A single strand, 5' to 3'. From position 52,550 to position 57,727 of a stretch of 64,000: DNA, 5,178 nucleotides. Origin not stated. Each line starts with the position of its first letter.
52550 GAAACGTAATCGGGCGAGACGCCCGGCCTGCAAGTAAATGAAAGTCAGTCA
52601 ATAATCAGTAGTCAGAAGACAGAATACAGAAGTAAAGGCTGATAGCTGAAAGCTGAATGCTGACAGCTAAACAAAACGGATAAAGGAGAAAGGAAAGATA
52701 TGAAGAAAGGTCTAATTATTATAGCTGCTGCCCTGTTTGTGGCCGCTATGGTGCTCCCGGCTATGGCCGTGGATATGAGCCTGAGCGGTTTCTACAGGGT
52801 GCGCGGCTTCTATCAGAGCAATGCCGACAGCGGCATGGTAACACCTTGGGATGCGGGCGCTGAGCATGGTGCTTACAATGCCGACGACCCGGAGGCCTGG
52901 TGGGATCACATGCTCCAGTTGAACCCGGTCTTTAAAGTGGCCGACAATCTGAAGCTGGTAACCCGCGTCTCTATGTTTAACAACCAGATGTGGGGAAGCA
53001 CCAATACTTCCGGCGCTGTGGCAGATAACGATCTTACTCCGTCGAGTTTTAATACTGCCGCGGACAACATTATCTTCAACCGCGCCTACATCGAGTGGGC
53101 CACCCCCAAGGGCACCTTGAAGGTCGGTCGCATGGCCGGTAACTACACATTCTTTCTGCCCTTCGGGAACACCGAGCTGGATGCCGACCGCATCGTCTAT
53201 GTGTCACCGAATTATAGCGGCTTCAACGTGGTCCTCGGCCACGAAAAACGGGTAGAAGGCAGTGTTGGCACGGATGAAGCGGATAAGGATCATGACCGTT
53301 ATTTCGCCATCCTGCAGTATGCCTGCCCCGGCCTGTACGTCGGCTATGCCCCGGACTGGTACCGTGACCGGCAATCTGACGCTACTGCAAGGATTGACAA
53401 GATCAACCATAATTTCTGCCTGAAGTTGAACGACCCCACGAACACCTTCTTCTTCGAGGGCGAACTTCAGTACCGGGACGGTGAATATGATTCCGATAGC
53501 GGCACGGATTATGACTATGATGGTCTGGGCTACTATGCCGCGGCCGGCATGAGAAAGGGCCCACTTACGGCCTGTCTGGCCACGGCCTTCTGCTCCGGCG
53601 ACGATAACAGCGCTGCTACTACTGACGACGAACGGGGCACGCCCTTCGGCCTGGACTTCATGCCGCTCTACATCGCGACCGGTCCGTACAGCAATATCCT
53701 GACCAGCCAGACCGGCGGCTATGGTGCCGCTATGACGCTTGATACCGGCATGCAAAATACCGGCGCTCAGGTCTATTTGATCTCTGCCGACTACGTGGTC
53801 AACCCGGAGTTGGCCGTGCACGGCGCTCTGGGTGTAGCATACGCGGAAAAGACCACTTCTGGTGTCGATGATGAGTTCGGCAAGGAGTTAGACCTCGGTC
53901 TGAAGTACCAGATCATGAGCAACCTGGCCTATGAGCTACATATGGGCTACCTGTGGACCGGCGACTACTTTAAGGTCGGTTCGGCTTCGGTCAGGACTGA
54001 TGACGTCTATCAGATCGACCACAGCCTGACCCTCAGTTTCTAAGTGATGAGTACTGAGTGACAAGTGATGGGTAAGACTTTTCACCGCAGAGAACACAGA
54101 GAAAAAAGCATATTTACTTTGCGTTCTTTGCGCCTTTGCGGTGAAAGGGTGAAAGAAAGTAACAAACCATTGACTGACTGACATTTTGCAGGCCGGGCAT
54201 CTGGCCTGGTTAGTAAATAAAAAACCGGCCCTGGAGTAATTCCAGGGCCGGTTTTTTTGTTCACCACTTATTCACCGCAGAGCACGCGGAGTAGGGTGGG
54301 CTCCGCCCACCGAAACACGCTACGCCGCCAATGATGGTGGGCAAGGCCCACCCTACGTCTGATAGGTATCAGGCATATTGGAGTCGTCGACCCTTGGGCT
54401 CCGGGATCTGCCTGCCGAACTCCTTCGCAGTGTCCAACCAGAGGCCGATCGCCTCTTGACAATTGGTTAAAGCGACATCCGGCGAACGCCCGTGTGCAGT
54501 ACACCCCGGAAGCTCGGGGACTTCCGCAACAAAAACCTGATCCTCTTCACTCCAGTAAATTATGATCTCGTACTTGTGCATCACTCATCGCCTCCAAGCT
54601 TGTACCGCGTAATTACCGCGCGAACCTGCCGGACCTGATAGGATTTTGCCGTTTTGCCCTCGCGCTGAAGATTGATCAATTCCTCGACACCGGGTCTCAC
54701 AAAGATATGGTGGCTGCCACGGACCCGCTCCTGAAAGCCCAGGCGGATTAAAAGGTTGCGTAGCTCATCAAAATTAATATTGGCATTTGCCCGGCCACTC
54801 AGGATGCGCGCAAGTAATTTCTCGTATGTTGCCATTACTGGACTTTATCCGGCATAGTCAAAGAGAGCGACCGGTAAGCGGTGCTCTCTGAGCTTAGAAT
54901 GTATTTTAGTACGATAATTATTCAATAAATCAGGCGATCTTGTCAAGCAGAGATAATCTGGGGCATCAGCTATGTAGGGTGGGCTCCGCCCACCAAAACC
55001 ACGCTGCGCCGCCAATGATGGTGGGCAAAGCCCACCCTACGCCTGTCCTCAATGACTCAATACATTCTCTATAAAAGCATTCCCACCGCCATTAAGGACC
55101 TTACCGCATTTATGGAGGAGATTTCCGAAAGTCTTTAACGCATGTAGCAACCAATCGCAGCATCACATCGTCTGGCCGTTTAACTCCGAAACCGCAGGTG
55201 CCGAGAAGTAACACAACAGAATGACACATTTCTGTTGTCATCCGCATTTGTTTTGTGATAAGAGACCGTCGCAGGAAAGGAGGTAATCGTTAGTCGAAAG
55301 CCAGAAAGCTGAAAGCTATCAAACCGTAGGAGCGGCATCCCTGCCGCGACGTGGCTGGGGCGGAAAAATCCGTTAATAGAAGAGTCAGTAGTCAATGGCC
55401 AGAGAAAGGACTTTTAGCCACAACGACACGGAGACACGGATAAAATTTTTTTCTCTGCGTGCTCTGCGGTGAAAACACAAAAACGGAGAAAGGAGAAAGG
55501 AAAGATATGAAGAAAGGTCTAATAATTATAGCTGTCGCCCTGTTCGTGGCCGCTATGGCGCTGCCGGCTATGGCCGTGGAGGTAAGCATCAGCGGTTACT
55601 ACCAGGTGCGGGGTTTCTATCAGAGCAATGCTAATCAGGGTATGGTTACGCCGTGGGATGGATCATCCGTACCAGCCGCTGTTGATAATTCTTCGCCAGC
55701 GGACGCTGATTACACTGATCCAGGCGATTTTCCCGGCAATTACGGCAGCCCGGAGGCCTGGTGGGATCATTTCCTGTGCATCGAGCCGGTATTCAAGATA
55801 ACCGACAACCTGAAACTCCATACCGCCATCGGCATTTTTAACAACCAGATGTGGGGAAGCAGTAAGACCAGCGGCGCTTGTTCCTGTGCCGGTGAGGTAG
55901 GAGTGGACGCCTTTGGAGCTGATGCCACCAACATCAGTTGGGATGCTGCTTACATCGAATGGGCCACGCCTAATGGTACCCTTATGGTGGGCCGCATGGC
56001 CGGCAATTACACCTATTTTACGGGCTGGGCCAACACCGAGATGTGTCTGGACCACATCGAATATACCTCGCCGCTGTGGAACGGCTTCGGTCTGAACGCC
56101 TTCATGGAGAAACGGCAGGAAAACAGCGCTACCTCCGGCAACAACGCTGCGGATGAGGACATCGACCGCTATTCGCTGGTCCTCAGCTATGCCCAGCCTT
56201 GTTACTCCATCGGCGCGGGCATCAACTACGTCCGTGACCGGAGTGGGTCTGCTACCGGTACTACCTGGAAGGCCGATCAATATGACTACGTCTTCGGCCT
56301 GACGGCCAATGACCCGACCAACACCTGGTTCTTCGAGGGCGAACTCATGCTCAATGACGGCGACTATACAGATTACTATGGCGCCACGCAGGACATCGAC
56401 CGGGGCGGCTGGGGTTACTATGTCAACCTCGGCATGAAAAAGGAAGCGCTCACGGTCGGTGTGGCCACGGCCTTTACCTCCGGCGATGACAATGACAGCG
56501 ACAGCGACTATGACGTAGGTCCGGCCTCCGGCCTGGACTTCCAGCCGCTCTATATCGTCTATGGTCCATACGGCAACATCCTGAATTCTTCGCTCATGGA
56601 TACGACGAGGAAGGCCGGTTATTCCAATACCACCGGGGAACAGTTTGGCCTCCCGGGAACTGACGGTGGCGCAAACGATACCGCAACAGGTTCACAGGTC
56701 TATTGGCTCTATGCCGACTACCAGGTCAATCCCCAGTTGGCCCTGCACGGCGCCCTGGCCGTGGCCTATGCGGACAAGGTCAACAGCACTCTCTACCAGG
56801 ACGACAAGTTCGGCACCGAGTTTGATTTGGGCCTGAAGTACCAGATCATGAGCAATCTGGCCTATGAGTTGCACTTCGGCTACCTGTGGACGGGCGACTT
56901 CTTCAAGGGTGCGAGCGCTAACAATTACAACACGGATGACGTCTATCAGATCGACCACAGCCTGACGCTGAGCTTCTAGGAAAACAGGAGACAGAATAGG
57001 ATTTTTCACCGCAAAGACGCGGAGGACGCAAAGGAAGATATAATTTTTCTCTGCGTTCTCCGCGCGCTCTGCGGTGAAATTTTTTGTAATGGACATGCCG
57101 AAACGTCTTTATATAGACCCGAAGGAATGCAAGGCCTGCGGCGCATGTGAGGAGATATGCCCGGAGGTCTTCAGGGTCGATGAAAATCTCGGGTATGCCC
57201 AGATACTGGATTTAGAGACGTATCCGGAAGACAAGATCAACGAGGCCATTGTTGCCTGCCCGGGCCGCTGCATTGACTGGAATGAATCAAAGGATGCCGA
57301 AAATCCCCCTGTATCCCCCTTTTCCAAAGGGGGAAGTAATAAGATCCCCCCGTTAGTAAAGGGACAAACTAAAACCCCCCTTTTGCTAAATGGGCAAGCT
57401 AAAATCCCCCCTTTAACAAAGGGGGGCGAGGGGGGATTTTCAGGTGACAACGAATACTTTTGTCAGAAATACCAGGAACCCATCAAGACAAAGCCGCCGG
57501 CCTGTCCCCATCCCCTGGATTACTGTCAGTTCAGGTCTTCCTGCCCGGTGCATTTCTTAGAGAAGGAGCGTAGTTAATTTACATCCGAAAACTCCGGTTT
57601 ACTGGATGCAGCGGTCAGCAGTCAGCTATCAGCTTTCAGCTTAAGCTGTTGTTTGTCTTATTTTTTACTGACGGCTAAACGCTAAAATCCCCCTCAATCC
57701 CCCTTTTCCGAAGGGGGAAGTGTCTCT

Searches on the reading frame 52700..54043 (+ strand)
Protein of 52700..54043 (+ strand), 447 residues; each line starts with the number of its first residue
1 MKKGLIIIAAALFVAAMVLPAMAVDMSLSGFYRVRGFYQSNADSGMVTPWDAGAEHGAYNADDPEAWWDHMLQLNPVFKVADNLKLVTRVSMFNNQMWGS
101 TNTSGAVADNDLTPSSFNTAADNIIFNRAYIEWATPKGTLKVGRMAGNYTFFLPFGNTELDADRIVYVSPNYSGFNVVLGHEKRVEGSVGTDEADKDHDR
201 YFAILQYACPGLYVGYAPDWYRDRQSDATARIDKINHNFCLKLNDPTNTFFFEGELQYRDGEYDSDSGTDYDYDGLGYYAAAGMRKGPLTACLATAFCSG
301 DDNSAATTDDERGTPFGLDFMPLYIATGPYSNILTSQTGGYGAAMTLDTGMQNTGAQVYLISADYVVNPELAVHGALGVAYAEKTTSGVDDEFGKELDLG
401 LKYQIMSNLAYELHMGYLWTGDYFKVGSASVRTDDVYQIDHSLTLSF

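Call 22: search_protein_families(library=pfam, proteins=[window:52700-54043:+], max_evalue=0.001)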
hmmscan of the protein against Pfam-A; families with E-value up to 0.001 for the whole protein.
window:52700-54043:+ (447 aa): 0 families

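Call 85: search_protein_families(library=ncbifam, proteins=[window:52700-54043:+], max_evalue=0.0001)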
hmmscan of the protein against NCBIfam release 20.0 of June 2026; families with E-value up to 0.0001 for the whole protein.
window:52700-54043:+ (447 aa): 2 families
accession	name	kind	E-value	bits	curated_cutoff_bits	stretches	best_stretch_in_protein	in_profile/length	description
NF033939.0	DESULF_POR1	subfamily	1.8e-11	43.4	250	1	1-154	1-129/454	outer membrane homotrimeric porin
TIGR04551.1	TIGR04551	subfamily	5e-08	32.3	300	1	28-147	3-145/519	TIGR04551 family protein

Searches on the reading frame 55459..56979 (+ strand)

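Call 22: search_protein_families(library=pfam, proteins=[window:55459-56979:+], max_evalue=0.001)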
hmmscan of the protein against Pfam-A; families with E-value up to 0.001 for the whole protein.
window:55459-56979:+ (506 aa): 0 families

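Call 85: search_protein_families(library=ncbifam, proteins=[window:55459-56979:+], max_evalue=0.0001)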
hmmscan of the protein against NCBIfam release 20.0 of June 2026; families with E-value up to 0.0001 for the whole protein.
window:55459-56979:+ (506 aa): 2 families
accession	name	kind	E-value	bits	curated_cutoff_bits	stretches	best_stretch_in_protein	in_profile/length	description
NF033939.0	DESULF_POR1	subfamily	4.3e-11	42.2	250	0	112-369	65-328/454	outer membrane homotrimeric porin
TIGR04551.1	TIGR04551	subfamily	4.2e-07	29.2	300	0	44-182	3-145/519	TIGR04551 family protein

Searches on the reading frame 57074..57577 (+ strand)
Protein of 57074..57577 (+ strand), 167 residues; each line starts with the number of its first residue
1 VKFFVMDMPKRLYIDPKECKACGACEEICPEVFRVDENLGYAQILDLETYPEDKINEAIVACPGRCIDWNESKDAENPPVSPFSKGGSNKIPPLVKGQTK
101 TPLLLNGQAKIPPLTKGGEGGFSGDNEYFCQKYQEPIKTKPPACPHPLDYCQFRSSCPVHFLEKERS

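Call 22: search_protein_families(library=pfam, proteins=[window:57074-57577:+], max_evalue=0.001)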
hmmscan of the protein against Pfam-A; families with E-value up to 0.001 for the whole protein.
window:57074-57577:+ (167 aa): 6 families
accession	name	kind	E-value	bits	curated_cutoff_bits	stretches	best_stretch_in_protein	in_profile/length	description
PF13370.11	Fer4_13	-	2.3e-11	44.6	24.5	1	14-69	1-58/58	4Fe-4S single cluster domain of Ferredoxin I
PF13459.11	Fer4_15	-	5.9e-08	33.7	22.4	1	13-69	2-66/66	4Fe-4S single cluster domain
PF00037.32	Fer4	-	2.9e-05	24.1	21.1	1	13-31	2-20/24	4Fe-4S binding domain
PF13237.11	Fer4_10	-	0.0002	21.7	25.5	1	12-69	2-45/53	4Fe-4S dicluster domain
PF12797.12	Fer4_2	-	0.0003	21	24.5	1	11-31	2-22/22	4Fe-4S binding domain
PF12838.12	Fer4_7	-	0.00096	20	27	0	10-30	29-49/52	4Fe-4S dicluster domain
